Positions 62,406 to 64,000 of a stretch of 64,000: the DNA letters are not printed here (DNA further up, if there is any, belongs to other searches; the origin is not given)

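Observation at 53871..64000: LacI-controlled cluster combining aminotransferase, DMGDH-like oxidase, ureohydrolase, betaine-type importer and non-Pyl MttB methyltransferase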

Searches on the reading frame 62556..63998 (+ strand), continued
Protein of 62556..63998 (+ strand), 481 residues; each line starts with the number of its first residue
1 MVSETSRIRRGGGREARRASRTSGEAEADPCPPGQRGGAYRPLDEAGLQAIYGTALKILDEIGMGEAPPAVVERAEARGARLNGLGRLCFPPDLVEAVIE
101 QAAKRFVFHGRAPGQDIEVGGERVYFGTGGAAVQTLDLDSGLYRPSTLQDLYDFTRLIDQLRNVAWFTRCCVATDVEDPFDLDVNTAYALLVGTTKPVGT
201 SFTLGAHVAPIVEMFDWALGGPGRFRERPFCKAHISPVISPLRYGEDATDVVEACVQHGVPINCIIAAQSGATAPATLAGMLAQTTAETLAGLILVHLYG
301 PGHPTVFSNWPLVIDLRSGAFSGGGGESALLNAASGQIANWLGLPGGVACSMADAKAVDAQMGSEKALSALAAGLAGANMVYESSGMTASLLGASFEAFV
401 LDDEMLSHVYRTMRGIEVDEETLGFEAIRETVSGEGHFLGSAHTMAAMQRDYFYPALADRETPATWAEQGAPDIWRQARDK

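Call 61: predict_structure(alignment_id=A1)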
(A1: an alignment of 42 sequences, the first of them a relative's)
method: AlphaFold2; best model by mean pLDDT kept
length: 525 residues; sequences in the alignment: 42
mean_pLDDT: 71.5   pTM: 0.77
mean pLDDT of the five models: 71.5, 71.2, 70.7, 67.1, 66.6
residues with pLDDT >= 90: 176; 70-90: 127; 50-70: 89; < 50: 133
segments of 3 or more residues with pLDDT < 50: 1-13, 24-40, 268-275, 314-325, 352-364, 385-416, 435-441, 447-449, 451-463, 518-525
pLDDT, mean of each block of 10 residues (from residue 1): 31 48 44 37 86 96 91 97 95 98 94 87 73 68 80 84 75 79 93 91 94 96 95 84 86 97 72 53 89 96 91 48 54 87 85 40 53 71 45 37 33 47 61 47 49 38 50 65 80 87 95 65 37
secondary structure, 60 per line:
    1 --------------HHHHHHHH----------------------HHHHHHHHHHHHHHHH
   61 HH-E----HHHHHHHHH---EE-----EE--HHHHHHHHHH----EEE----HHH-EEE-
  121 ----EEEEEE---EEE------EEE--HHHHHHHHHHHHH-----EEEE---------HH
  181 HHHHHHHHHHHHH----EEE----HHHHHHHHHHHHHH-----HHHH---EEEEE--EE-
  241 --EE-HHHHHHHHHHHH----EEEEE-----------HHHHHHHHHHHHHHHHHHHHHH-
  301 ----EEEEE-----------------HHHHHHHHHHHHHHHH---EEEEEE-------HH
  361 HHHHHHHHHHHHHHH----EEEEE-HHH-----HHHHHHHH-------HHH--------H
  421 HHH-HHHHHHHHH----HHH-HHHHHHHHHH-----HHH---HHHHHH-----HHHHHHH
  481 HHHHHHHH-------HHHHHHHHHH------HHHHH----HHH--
elements in order: H15-22 H45-62 H69-77 H92-101 E106-108 E117-119 E125-130 E134-136 E143-145 H148-160 E166-169 H179-193 E198-200 H205-218 H224-227 E231-235 H246-257 E262-266 H278-299 E305-309 H327-342 E346-351 H359-375 E380-384 H394-401 H420-423 H425-433 H442-451 H463-468 H474-488 H496-505 H512-516

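Call 63: search_dna_similar(query=P0135, collection=plasmids, mode=protein, max_rows=30, max_evalue=1e-40)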
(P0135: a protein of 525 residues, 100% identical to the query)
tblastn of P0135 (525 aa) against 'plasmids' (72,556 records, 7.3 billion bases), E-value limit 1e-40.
Records with a match: 22; places in all: 22; records where one place covers at least 80% of the query: 22.
Best place of each record, by identity: 60-80% 5; <60% 17.
By first word of the organism name: Leisingera 7; Ruegeria 4; Sinorhizobium 4; Mesorhizobium 1; Roseobacter 1; Roseovarius 1; Shinella 1; Alisedimentitalea 1; Rhodobacteraceae 1; Halomicrococcus 1.
By predicted mobility (MOB-suite, as given by PLSDB): non-mobilizable 20; mobilizable 1; conjugative 1.
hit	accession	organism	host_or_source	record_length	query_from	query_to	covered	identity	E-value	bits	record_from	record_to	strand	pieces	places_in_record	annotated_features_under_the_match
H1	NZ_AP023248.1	Mesorhizobium sp. 131-2-1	Lotus japonicus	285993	29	515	93%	70.6%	0e+0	654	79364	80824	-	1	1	trimethylamine methyltransferase family protein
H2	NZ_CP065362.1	Ruegeria sp. SCSIO 43209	Galaxea fascicularis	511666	29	509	92%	68.8%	0e+0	610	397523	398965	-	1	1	trimethylamine methyltransferase family protein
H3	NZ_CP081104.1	Ruegeria conchae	-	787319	29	506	91%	68.6%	0e+0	601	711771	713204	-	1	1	trimethylamine methyltransferase family protein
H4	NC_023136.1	Leisingera methylohalidivorans DSM 14336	Seawater collected from a tide pool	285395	29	509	92%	66.9%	0e+0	596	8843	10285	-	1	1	trimethylamine methyltransferase family protein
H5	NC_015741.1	Roseobacter litoralis Och 149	seaweed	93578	29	510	92%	64.3%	0e+0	580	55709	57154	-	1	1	trimethylamine methyltransferase family protein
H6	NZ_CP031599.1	Roseovarius indicus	pure culture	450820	30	517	93%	45.5%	3e-115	382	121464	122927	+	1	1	trimethylamine methyltransferase family protein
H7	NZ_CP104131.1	Sinorhizobium sp. K101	Phaseolus vulgaris,cell ...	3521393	30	509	91%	45.1%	5e-101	340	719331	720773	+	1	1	none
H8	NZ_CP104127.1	Sinorhizobium sp. M103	Phaseolus vulgaris,cell ...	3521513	30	509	91%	45.1%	5e-101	340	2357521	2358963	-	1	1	none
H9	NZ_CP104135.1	Sinorhizobium sp. C101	Phaseolus vulgaris,cell ...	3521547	30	509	91%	45.1%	5e-101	340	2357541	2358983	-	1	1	none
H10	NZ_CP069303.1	Shinella sp. PSBB067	monoisolate,Minnesota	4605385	30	520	94%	44.0%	2e-104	351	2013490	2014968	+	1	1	none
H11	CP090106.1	Sinorhizobium meliloti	Medicago,Cell culture,Plant nodule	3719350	30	508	91%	44.4%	4e-98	332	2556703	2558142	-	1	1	trimethylamine methyltransferase family protein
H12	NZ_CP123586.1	Alisedimentitalea scapharcae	Anadara broughtonii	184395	37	510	90%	44.1%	3e-96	327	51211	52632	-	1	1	trimethylamine methyltransferase family protein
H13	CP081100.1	Rhodobacteraceae bacterium M382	-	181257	37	510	90%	43.9%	7e-96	326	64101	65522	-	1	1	trimethylamine methyltransferase family protein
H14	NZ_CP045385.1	Ruegeria sp. THAF33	pure culture,Surface of a polyethylene ...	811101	29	510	92%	42.5%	1e-102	345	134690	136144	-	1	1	trimethylamine methyltransferase family protein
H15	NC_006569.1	Ruegeria pomeroyi DSS-3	-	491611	29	515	93%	41.2%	2e-98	333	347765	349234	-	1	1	trimethylamine methyltransferase family protein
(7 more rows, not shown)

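Call 64: get_annotated_region(hit=H5, flank=12000)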
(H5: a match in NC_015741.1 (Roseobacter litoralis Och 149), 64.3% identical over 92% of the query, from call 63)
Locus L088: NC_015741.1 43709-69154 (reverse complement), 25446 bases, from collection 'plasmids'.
description: Roseobacter litoralis Och 149 plasmid pRLO149_94, complete sequence
organism: Roseobacter litoralis Och 149 (NCBI taxid 391595)
taxonomy: Bacteria; Pseudomonadota; Alphaproteobacteria; Rhodobacterales; Roseobacteraceae; Roseobacter; Roseobacter litoralis; Roseobacter litoralis Och 149
host: -; source: seaweed; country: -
typing (MOB-suite, as given by PLSDB): non-mobilizable; replicon rep_cluster_376
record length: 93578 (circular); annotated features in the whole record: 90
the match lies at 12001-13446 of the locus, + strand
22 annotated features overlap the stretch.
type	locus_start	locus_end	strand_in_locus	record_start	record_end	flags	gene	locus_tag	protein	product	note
CDS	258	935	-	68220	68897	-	-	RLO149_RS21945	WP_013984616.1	Crp/Fnr family transcriptional regulator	GO:0006355 - regulation of DNA-templated transcription [Evidence IEA]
CDS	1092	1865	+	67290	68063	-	-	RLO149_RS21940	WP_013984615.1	hypothetical protein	-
CDS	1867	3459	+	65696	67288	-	-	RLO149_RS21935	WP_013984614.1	arylsulfatase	-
CDS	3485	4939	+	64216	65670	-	-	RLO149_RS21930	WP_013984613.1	DUF1254 domain-containing protein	-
CDS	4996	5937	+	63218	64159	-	-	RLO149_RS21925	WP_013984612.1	transporter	-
CDS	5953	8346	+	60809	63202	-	-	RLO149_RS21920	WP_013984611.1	arylsulfatase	-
CDS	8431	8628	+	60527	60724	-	-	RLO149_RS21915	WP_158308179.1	SUMF1/EgtB/PvdO family nonheme iron enzyme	-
CDS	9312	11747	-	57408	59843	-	-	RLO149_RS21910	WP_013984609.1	FAD-dependent oxidoreductase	-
CDS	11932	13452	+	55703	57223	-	-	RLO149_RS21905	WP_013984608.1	trimethylamine methyltransferase family protein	GO:0015948 - methanogenesis [Evidence IEA]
CDS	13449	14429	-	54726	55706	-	-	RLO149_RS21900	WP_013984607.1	LysR family transcriptional regulator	GO:0006355 - regulation of DNA-templated transcription [Evidence IEA]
CDS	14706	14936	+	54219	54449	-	-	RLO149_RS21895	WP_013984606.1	type II toxin-antitoxin system CcdA family antitoxin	-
CDS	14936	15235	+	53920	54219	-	-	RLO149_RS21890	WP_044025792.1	CcdB family protein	-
CDS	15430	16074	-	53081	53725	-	-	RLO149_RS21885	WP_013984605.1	LUD domain-containing protein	-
CDS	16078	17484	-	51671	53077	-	-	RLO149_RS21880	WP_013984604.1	LutB/LldF family L-lactate oxidation iron-sulfur protein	GO:0019516 - lactate oxidation [Evidence IEA]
CDS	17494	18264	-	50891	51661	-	-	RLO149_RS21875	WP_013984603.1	heterodisulfide reductase-related iron-sulfur binding cluster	-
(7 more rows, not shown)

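Call 65: get_annotated_region(hit=H1, flank=12000)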
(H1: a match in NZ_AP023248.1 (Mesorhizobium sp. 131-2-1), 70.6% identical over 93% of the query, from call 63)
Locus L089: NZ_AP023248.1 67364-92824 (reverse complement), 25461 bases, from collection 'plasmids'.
description: Mesorhizobium sp. 131-2-1 plasmid MesoLj131a2, complete sequence
organism: Mesorhizobium sp. 131-2-1 (NCBI taxid 2744518)
taxonomy: Bacteria; Pseudomonadota; Alphaproteobacteria; Hyphomicrobiales; Phyllobacteriaceae; Mesorhizobium; Mesorhizobium sp. 131-2-1
host: -; source: Lotus japonicus; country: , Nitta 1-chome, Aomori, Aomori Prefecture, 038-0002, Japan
typing (MOB-suite, as given by PLSDB): non-mobilizable
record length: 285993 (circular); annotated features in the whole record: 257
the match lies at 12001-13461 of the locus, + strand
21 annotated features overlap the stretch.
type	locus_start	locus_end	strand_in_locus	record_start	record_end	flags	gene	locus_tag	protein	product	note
CDS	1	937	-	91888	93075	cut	-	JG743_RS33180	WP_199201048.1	ABC transporter substrate-binding protein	-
CDS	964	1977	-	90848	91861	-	-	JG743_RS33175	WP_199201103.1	Ldh family oxidoreductase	-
CDS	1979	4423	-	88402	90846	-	-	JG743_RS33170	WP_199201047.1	DUF3726 domain-containing protein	-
CDS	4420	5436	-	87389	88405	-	-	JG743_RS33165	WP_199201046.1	membrane dipeptidase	GO:0006508 - proteolysis [Evidence IEA]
CDS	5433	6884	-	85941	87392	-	-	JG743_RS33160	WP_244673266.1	aldehyde dehydrogenase family protein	-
CDS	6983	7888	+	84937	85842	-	-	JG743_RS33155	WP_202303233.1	LysR substrate-binding domain-containing protein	-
CDS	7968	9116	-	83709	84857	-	-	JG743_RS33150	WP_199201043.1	GlxA family transcriptional regulator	-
CDS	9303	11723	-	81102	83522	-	-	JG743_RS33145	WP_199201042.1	FAD-dependent oxidoreductase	-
CDS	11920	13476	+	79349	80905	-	-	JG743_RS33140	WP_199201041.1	trimethylamine methyltransferase family protein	GO:0015948 - methanogenesis [Evidence IEA]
CDS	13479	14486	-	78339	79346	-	-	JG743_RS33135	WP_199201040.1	LysR family transcriptional regulator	GO:0006355 - regulation of DNA-templated transcription [Evidence IEA]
CDS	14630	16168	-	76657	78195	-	-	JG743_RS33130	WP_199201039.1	ABC transporter permease subunit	GO:0055085 - transmembrane transport [Evidence IEA]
CDS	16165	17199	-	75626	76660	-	-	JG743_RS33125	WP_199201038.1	glycine betaine/L-proline ABC transporter ATP-binding protein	-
CDS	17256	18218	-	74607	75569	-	-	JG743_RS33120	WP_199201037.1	glycine betaine ABC transporter substrate-binding protein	GO:0055085 - transmembrane transport [Evidence IEA]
CDS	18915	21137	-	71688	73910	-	-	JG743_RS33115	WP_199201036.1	relaxase/mobilization nuclease domain-containing protein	-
CDS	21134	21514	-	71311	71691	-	-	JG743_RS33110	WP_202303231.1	hypothetical protein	-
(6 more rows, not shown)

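Call 66: get_annotated_region(hit=H2, flank=12000)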
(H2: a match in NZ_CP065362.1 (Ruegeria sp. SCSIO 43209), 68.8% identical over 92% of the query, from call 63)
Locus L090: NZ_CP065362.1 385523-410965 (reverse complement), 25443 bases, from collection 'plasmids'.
description: Ruegeria sp. SCSIO 43209 plasmid unnamed3, complete sequence
organism: Ruegeria sp. SCSIO 43209 (NCBI taxid 2793010)
taxonomy: Bacteria; Pseudomonadota; Alphaproteobacteria; Rhodobacterales; Roseobacteraceae; Ruegeria; Ruegeria sp. SCSIO 43209
host: -; source: Galaxea fascicularis; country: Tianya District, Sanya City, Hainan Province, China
typing (MOB-suite, as given by PLSDB): non-mobilizable
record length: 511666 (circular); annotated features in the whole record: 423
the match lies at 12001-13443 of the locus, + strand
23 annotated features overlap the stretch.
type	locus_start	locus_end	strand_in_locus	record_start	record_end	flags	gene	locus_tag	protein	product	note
CDS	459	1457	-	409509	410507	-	-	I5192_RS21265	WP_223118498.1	zinc ABC transporter substrate-binding protein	-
CDS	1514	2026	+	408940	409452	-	-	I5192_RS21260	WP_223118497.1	Fur family transcriptional regulator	GO:0006355 - regulation of DNA-templated transcription [Evidence IEA]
CDS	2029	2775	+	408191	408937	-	-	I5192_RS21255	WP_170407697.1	metal ABC transporter ATP-binding protein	-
CDS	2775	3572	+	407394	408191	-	-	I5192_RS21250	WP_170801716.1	iron chelate uptake ABC transporter family permease subunit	GO:0055085 - transmembrane transport [Evidence IEA]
CDS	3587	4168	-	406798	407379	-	-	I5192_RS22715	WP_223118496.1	XRE family transcriptional regulator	GO:0006355 - regulation of DNA-templated transcription [Evidence IEA]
CDS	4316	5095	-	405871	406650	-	-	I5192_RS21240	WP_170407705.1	carnitinyl-CoA dehydratase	-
CDS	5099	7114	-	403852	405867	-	-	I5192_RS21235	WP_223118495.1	acetate--CoA ligase family protein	-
CDS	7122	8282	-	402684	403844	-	-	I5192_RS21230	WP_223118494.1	acyl-CoA dehydrogenase family protein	-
CDS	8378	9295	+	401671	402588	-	-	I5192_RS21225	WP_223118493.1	GlxA family transcriptional regulator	-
CDS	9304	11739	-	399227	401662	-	-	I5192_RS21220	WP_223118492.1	FAD-dependent oxidoreductase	-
CDS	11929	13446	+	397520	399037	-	-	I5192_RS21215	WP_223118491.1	trimethylamine methyltransferase family protein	GO:0015948 - methanogenesis [Evidence IEA]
CDS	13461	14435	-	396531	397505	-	-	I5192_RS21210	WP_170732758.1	LysR family transcriptional regulator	GO:0006355 - regulation of DNA-templated transcription [Evidence IEA]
CDS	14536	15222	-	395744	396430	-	-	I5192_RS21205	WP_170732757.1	GntR family transcriptional regulator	-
CDS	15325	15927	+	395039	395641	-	-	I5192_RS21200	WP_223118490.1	amino acid synthesis family protein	-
CDS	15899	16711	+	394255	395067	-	-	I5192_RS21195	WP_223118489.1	alpha/beta hydrolase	-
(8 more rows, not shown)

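Call 67: get_annotated_region(hit=H4, flank=12000)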
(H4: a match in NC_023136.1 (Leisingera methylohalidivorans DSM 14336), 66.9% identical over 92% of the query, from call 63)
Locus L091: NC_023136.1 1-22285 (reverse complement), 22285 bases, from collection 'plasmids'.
description: Leisingera methylohalidivorans DSM 14336 plasmid unnamed2, complete sequence
organism: Leisingera methylohalidivorans DSM 14336 (NCBI taxid 999552)
taxonomy: Bacteria; Pseudomonadota; Alphaproteobacteria; Rhodobacterales; Roseobacteraceae; Leisingera; Leisingera methylohalidivorans; Leisingera methylohalidivorans DSM 14336
host: -; source: Seawater collected from a tide pool; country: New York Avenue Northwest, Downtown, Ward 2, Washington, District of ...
typing (MOB-suite, as given by PLSDB): mobilizable; replicon rep_cluster_378; relaxase MOBP
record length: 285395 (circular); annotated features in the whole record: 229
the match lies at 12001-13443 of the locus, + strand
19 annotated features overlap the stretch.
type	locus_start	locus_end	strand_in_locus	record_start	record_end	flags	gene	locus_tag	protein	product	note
CDS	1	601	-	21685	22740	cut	-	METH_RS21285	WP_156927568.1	hypothetical protein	-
CDS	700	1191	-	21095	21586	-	-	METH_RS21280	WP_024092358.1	hypothetical protein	-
CDS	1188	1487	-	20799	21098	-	-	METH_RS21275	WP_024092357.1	hypothetical protein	-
CDS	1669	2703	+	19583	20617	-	-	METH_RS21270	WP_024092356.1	IS110 family transposase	-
CDS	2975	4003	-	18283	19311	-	-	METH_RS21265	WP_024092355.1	putative sulfate exporter family transporter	-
CDS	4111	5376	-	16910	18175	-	hisD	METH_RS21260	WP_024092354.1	histidinol dehydrogenase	GO:0000105 - histidine biosynthetic process [Evidence IEA]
CDS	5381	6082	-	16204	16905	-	-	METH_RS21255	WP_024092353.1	amino acid racemase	GO:0006520 - amino acid metabolic process [Evidence IEA]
CDS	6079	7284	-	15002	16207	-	-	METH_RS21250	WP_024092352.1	aminotransferase class I/II-fold pyridoxal phosphate-dependent enzyme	GO:0009058 - biosynthetic process [Evidence IEA]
CDS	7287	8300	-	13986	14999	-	-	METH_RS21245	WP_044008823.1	D-cysteine desulfhydrase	-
CDS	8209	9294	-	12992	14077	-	-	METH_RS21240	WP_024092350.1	helix-turn-helix domain-containing protein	GO:0006355 - regulation of DNA-templated transcription [Evidence IEA]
CDS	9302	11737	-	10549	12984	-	-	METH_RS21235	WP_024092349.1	FAD-dependent oxidoreductase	-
CDS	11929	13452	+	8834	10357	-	-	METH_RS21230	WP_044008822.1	trimethylamine methyltransferase family protein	GO:0015948 - methanogenesis [Evidence IEA]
CDS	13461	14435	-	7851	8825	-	-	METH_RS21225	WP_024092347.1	LysR family transcriptional regulator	GO:0006355 - regulation of DNA-templated transcription [Evidence IEA]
CDS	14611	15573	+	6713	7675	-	-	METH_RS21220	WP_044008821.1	ABC transporter substrate-binding protein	-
CDS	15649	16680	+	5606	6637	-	-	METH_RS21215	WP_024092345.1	ABC transporter permease subunit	GO:0055085 - transmembrane transport [Evidence IEA]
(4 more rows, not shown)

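Call 68: get_annotated_region(hit=H11, flank=12000)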
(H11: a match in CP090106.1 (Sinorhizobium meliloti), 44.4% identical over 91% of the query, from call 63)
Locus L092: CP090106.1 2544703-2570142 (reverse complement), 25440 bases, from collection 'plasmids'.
description: Sinorhizobium meliloti strain Ak57 plasmid pSymB, complete sequence
organism: Sinorhizobium meliloti (NCBI taxid 382)
taxonomy: Bacteria; Pseudomonadota; Alphaproteobacteria; Hyphomicrobiales; Rhizobiaceae; Sinorhizobium; Sinorhizobium meliloti
host: -; source: Medicago,Cell culture,Plant nodule; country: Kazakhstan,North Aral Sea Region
typing (MOB-suite, as given by PLSDB): non-mobilizable
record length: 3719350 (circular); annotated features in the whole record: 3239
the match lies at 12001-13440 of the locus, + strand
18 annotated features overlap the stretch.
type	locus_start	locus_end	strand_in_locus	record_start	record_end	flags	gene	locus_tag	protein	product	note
CDS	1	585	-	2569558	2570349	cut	-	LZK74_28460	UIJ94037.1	crotonase/enoyl-CoA hydratase family protein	-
CDS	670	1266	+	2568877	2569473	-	-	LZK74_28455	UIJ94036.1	TetR/AcrR family transcriptional regulator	-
CDS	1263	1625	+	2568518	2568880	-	-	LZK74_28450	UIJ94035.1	VOC family protein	-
CDS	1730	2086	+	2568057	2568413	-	-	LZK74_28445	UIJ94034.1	type II toxin-antitoxin system RelE/ParE family toxin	-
CDS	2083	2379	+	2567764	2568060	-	-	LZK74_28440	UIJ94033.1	helix-turn-helix domain-containing protein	-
CDS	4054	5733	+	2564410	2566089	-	-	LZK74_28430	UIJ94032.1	alpha/beta-hydrolase family protein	-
CDS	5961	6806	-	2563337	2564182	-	-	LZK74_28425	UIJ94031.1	LysR family transcriptional regulator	-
CDS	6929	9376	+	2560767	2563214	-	-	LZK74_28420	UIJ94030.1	FAD-dependent oxidoreductase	-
CDS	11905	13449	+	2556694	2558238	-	-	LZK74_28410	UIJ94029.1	trimethylamine methyltransferase family protein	-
CDS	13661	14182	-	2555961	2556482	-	-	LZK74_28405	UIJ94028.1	hypothetical protein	-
CDS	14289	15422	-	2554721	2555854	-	-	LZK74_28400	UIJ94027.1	ABC transporter substrate-binding protein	-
CDS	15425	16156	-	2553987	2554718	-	fhuF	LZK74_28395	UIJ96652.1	siderophore-iron reductase FhuF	-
CDS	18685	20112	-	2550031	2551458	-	-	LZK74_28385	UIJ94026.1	gamma-aminobutyraldehyde dehydrogenase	-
CDS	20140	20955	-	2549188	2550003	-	-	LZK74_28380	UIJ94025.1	ABC transporter permease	-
CDS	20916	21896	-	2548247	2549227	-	-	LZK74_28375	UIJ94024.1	ABC transporter permease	-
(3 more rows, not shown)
